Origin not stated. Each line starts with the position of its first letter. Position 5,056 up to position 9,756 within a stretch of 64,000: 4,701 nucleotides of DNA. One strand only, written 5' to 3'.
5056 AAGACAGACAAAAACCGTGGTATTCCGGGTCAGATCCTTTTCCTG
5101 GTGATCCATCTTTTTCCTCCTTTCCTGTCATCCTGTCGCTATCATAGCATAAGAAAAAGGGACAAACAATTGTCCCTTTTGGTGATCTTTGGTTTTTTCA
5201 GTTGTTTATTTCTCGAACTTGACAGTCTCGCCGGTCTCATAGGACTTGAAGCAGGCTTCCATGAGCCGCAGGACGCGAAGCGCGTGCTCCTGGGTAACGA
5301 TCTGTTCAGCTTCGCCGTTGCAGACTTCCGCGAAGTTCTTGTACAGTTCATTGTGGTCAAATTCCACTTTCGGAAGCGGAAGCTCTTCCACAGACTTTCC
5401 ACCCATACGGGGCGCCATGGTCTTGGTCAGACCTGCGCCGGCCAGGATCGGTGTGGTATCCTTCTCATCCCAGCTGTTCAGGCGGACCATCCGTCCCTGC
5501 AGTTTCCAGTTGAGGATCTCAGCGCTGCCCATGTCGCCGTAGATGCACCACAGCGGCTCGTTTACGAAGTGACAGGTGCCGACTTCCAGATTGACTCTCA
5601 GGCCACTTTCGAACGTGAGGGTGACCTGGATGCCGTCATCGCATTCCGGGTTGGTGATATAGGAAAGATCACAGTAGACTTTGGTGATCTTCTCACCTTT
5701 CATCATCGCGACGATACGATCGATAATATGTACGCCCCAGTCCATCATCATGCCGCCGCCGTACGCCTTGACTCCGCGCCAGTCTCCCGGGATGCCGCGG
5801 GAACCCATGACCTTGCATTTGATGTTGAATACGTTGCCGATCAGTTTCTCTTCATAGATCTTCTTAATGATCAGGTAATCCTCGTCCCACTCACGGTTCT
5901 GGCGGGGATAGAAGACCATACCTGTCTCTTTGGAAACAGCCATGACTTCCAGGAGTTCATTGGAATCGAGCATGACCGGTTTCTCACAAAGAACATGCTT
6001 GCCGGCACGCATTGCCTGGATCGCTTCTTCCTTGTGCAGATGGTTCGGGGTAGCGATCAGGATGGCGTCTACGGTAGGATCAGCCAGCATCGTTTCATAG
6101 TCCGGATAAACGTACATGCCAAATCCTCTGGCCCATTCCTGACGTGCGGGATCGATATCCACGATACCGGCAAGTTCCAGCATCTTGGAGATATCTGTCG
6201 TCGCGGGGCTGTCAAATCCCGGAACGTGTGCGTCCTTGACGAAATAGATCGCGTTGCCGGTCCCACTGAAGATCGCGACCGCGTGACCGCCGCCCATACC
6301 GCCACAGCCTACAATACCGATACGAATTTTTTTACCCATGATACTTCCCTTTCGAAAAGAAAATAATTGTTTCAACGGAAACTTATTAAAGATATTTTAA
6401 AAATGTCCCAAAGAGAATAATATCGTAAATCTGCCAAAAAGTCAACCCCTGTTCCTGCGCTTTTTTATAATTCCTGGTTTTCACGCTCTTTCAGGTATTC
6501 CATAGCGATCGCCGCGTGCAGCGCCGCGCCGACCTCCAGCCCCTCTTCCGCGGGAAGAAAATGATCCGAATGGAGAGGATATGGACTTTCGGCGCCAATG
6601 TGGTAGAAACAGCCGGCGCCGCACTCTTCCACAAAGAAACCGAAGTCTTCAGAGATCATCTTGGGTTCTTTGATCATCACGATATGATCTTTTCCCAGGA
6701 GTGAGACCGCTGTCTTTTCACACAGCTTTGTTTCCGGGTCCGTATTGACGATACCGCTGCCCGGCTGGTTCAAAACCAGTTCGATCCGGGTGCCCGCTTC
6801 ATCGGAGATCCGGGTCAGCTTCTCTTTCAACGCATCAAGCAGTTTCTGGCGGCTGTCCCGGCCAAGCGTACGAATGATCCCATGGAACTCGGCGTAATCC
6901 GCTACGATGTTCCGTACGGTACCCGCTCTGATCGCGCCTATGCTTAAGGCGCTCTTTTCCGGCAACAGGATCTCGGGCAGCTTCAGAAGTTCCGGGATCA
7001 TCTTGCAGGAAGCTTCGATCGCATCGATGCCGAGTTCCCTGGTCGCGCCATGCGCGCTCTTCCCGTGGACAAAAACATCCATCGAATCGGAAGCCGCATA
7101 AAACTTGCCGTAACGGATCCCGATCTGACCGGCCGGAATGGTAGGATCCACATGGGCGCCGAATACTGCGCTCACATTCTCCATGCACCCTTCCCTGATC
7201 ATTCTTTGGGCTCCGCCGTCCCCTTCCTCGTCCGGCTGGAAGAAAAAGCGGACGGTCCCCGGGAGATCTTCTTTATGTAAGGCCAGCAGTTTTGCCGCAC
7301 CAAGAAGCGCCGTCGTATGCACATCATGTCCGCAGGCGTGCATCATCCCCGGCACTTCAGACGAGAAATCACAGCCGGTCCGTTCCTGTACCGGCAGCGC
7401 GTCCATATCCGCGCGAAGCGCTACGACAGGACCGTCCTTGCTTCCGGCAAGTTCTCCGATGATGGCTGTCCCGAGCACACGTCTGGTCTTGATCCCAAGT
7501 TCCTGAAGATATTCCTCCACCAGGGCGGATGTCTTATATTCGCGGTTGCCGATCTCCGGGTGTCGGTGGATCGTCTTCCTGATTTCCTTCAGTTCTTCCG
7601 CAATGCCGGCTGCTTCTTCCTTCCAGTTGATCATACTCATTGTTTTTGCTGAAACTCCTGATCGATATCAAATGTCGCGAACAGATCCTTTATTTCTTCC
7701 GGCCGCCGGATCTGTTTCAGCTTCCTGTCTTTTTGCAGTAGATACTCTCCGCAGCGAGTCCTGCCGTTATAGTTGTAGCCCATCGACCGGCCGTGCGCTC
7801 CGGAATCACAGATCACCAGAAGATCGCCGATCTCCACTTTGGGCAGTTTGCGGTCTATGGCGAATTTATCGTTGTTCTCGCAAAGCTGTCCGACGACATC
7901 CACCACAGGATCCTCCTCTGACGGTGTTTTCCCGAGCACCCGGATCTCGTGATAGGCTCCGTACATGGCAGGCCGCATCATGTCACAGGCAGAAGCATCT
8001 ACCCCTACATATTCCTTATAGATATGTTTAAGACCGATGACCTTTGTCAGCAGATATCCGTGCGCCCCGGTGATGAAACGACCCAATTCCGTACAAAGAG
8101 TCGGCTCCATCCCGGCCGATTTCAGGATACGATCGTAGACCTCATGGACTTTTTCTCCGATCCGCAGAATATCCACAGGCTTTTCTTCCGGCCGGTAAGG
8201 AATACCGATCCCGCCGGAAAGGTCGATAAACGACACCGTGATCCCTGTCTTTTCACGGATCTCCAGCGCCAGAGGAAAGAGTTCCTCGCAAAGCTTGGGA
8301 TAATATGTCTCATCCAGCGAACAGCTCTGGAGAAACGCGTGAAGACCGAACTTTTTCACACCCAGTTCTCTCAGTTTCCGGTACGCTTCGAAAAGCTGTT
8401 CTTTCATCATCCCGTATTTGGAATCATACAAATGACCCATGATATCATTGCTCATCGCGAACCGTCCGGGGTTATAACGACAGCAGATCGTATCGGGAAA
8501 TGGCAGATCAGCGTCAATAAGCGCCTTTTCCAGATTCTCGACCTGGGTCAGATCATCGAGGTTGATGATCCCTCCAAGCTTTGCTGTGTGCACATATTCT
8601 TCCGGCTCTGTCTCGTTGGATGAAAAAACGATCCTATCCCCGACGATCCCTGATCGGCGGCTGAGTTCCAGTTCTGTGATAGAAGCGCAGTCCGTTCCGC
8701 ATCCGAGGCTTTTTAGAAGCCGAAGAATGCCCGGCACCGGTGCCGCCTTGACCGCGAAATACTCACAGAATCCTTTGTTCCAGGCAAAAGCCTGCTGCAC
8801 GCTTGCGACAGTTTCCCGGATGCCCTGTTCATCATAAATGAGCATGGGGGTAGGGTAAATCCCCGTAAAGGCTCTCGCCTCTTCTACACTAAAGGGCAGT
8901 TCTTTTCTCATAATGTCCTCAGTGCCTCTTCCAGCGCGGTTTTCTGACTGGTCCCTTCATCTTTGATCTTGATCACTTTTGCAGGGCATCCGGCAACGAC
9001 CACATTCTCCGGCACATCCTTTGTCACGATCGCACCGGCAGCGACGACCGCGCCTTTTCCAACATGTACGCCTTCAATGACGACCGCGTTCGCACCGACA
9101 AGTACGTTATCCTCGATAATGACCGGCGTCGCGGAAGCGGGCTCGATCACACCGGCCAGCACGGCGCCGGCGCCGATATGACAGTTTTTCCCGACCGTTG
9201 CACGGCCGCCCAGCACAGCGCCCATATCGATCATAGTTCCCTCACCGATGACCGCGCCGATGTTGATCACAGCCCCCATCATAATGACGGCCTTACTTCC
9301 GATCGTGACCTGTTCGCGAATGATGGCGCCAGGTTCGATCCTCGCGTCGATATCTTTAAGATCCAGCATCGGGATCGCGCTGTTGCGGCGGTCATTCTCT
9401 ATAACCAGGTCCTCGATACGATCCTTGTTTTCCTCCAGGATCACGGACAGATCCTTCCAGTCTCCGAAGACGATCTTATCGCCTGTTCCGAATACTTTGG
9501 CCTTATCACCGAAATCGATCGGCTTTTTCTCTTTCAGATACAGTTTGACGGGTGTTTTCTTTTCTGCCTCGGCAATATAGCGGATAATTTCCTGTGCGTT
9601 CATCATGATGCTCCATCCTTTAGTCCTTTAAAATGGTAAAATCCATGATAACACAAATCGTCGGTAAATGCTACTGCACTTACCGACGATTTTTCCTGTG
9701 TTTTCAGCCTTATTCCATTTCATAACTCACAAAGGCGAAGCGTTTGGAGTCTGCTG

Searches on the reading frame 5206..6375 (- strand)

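Call 3: search_protein_families(library=pfam, proteins=[window:5206-6375:-], max_evalue=0.01)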
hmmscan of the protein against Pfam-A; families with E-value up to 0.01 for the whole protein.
window:5206-6375:- (389 aa): 3 families
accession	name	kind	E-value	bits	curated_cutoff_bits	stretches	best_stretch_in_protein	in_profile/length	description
PF01408.29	GFO_IDH_MocA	-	8.3e-25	88.2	24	1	17-155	1-116/120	Oxidoreductase family, NAD-binding Rossmann fold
PF22725.1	GFO_IDH_MocA_C3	-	2e-20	73.5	27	1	169-285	3-123/124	GFO/IDH/MocA C-terminal domain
PF02894.22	GFO_IDH_MocA_C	-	8e-17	62.2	22.9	1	176-386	6-217/218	Oxidoreductase family, C-terminal alpha/beta domain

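Call 4: search_protein_families(library=ncbifam, proteins=[window:5206-6375:-], max_evalue=0.01)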
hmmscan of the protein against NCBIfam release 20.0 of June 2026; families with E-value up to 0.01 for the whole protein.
window:5206-6375:- (389 aa): 9 families
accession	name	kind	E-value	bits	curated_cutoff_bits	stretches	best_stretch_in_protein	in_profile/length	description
TIGR04380.1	myo_inos_iolG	equivalog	2.7e-34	118.5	355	1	65-247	26-206/330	inositol 2-dehydrogenase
NF008607.0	PRK11579.1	subfamily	1.8e-27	96.2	330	1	66-386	30-344/346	oxidoreductase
NF040723.1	UDP-GlcNAcDh_Arch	equivalog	1e-20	74.5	450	1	65-260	24-210/302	UDP-N-acetylglucosamine 3-dehydrogenase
NF052479.1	LevoglcsnDh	equivalog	2.4e-20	72.6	650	1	15-234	2-209/386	levoglucosan dehydrogenase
NF007574.0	PRK10206.1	equivalog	1.9e-18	66.6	352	1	91-284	55-244/345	oxidoreductase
NF052679.1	InsChiInosDhIolG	equivalog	1.9e-13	50.2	540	1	87-265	52-227/343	bifunctional inositol 2-dehydrogenase/D-chiro-inositol 1-dehydrogenase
NF058561.1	BT_2158_fam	equivalog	2.5e-13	49.4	750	1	89-140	82-135/487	glycoside 3-dehydrogenase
NF041392.1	XylDh_Gfo6_Halo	equivalog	1.8e-10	40.2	350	1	90-152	71-133/350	D-xylose 1-dehydrogenase Gfo6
NF058563.1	BT_2159_fam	equivalog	2.3e-08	33.4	650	1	63-222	22-180/350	disaccharide 3-dehydrogenase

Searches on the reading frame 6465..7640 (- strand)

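Call 3: search_protein_families(library=pfam, proteins=[window:6465-7640:-], max_evalue=0.01)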
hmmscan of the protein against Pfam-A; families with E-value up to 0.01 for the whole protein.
window:6465-7640:- (391 aa): 2 families
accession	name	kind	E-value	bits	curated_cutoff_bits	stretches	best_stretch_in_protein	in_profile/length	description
PF01546.33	Peptidase_M20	-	2e-39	136.1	24.6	1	74-380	1-205/206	Peptidase family M20/M25/M40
PF07687.19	M20_dimer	-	1.2e-13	51.3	21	1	186-278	8-102/107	Peptidase dimerisation domain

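Call 4: search_protein_families(library=ncbifam, proteins=[window:6465-7640:-], max_evalue=0.01)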
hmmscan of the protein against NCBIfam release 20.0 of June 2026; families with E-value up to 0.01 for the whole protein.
window:6465-7640:- (391 aa): 21 families
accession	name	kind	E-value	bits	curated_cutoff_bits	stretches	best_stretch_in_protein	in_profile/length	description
NF040868.1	carboxypep_CpsA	equivalog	9e-95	317.7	500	1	7-383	5-390/391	carboxypeptidase CpsA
TIGR01891.1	amidohydrolases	subfamily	7.8e-94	314.8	153.75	1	18-371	2-366/366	amidohydrolase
NF038260.1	ectoine_DoeB_2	equivalog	2e-68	231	550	1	15-360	6-357/378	N(2)-acetyl-L-2,4-diaminobutanoate deacetylase DoeB2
TIGR01910.1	DapE-ArgE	subfamily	1.1e-15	57.7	217.6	1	110-308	111-309/373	ArgE/DapE family deacylase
NF006365.0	PRK08588.1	subfamily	3.3e-11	43.1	289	1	71-309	65-308/383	succinyl-diaminopimelate desuccinylase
TIGR01892.1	AcOrn-deacetyl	equivalog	4.1e-11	42.5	297.7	1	40-306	23-300/365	acetylornithine deacetylase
NF006398.0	PRK08651.1-1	equivalog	3.8e-10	39.3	439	1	134-285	150-306/403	succinyl-diaminopimelate desuccinylase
NF005602.0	PRK07338.1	equivalog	1e-07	30.9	357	1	133-288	160-308/409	hydrolase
NF005710.0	PRK07522.1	subfamily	8.8e-07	28.4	412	1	184-277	182-285/391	acetylornithine deacetylase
NF003976.0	PRK05469.1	subfamily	2e-06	26.9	255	1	111-282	148-307/409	tripeptide aminopeptidase PepT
NF004788.0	PRK06133.1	subfamily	3.8e-06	26.1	349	1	128-292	167-323/417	glutamate carboxypeptidase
NF003474.0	PRK05111.1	equivalog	1.1e-05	24.5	460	1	186-306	184-313/383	acetylornithine deacetylase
TIGR01882.1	peptidase-T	equivalog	0.00017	20.6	285.75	1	112-291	150-318/410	peptidase T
NF006404.0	PRK08652.1-2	equivalog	0.00018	20.6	348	1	118-221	95-188/332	acetylornithine deacetylase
TIGR01879.1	hydantase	subfamily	0.00027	20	204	1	186-290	209-315/401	hydantoinase/carbamoylase family amidase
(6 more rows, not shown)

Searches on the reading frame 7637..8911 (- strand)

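Call 3: search_protein_families(library=pfam, proteins=[window:7637-8911:-], max_evalue=0.01)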
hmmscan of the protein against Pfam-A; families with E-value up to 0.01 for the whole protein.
window:7637-8911:- (424 aa): 2 families
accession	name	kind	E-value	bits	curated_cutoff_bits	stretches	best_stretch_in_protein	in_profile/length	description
PF02784.22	Orn_Arg_deC_N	-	2.1e-26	93.3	23.4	1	31-281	4-246/247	Pyridoxal-dependent decarboxylase, pyridoxal binding domain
PF00278.28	Orn_DAP_Arg_deC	-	2.7e-20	72.9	23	1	283-371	6-95/95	Pyridoxal-dependent decarboxylase, C-terminal sheet domain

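Call 4: search_protein_families(library=ncbifam, proteins=[window:7637-8911:-], max_evalue=0.01)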
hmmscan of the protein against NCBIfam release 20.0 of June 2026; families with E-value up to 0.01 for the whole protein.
window:7637-8911:- (424 aa): 7 families
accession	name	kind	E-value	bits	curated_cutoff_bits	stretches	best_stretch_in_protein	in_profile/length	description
TIGR01048.1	lysA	equivalog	5.9e-82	275.4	297.9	1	12-412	16-414/417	diaminopimelate decarboxylase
NF006515.0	PRK08961.1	equivalog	5.4e-57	193.4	802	1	21-393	503-860/861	bifunctional aspartate kinase/diaminopimelate decarboxylase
TIGR03099.1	dCO2ase_PEP1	hypoth_equivalog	2.6e-40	138.7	478.45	1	20-377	24-382/398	pyridoxal-dependent decarboxylase, exosortase A system-associated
NF052544.1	OrLyDeCDokD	equivalog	7.3e-29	100.7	700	1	4-412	25-457/461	ornithine/lysine decarboxylase DokD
NF041039.1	FslC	exception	1.4e-11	43.9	500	1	11-378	18-390/418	rhizoferrin biosystnesis N-citrylornithine decarboxylase FslC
TIGR01273.1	speA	equivalog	8.7e-08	31.1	624.1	1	163-299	212-356/624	arginine decarboxylase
NF003763.0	PRK05354.1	equivalog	9.4e-06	24.4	369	1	163-303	220-368/636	biosynthetic arginine decarboxylase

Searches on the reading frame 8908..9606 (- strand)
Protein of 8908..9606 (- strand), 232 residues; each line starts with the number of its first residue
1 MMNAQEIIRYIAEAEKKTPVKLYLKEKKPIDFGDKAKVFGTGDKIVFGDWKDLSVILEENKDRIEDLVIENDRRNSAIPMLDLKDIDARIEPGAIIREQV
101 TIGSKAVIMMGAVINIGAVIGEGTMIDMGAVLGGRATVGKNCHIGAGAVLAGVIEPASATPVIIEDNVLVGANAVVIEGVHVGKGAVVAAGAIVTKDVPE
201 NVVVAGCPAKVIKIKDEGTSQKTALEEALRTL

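Call 3: search_protein_families(library=pfam, proteins=[window:8908-9606:-], max_evalue=0.01)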
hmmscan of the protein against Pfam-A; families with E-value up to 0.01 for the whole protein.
window:8908-9606:- (232 aa): 4 families
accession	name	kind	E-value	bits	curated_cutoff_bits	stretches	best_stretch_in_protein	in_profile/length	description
PF08503.15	DapH_N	-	3.5e-33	114.1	27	1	2-83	1-86/86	Tetrahydrodipicolinate succinyltransferase N-terminal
PF00132.30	Hexapep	-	7.7e-23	79.6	27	3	117-152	1-36/36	Bacterial transferase hexapeptide (six repeats)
PF14602.12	Hexapep_2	-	2.6e-16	59.5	27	1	161-196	1-34/34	Hexapeptide repeat of succinyl-transferase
PF25084.1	LbH_EIF2B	-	9.5e-09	35.7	54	1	108-198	12-97/105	EIF2B subunit epsilon LbH domain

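Call 4: search_protein_families(library=ncbifam, proteins=[window:8908-9606:-], max_evalue=0.01)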
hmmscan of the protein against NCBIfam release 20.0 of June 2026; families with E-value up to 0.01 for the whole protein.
window:8908-9606:- (232 aa): 51 families (the best 25 are shown)
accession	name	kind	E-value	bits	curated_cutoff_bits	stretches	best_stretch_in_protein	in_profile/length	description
TIGR03532.1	DapD_Ac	equivalog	1.4e-109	365.1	231.75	1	4-232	1-231/231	2,3,4,5-tetrahydropyridine-2,6-dicarboxylate N-acetyltransferase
NF008808.1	PRK11830.1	equivalog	1.7e-34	119.4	204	1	82-198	67-182/243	2,3,4,5-tetrahydropyridine-2,6-dicarboxylate N-succinyltransferase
TIGR03570.1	NeuD_NnaD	subfamily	1.5e-28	99.8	160.8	1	70-210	68-202/202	NeuD/PglB/VioB family sugar acetyltransferase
TIGR00965.1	dapD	equivalog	1.5e-26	93.5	375.4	1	83-195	96-207/271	2,3,4,5-tetrahydropyridine-2,6-dicarboxylate N-succinyltransferase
NF041874.1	EPS_EpsC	equivalog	8.7e-16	58.1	150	1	107-215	57-167/168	serine O-acetyltransferase EpsC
NF002060.0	PRK00892.1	subfamily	4.8e-15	55.5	207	2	87-150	101-164/345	UDP-3-O-(3-hydroxymyristoyl)glucosamine N-acyltransferase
NF003657.0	PRK05289.1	equivalog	7.8e-15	54.7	226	2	138-229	121-210/264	acyl-ACP--UDP-N-acetylglucosamine O-acyltransferase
NF058585.1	HptprglPActTf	PfamEq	1.4e-14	54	300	1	136-223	78-168/172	heptaprenylglyceryl phosphate O-acetyltransferase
NF007499.0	PRK10092.1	equivalog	2.9e-14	53.3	314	1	159-213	127-181/183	maltose O-acetyltransferase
TIGR03308.1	phn_thr-fam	hypoth_equivalog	5.4e-14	52.5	201.65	1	158-214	105-161/204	phosphonate metabolim protein, transferase hexapeptide repeat family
NF007240.0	PRK09677.1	equivalog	6.3e-14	51.9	243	1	159-219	128-188/192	putative lipopolysaccharide biosynthesis O-acetyl transferase WbbJ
NF010937.0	PRK14357.1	equivalog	6.5e-13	48.3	658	1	89-213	314-435/448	bifunctional UDP-N-acetylglucosamine diphosphorylase/glucosamine-1-phosphate N-acetyltransferase GlmU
NF010934.1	PRK14354.1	equivalog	7e-13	47.9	450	1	61-203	292-432/447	bifunctional UDP-N-acetylglucosamine diphosphorylase/glucosamine-1-phosphate N-acetyltransferase GlmU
TIGR01172.1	cysE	equivalog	1.2e-12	48.2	210.65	1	107-210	57-162/162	serine O-acetyltransferase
NF000490.1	chloram_CatB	equivalog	3.5e-12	46.1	350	1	159-217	108-166/210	type B chloramphenicol O-acetyltransferase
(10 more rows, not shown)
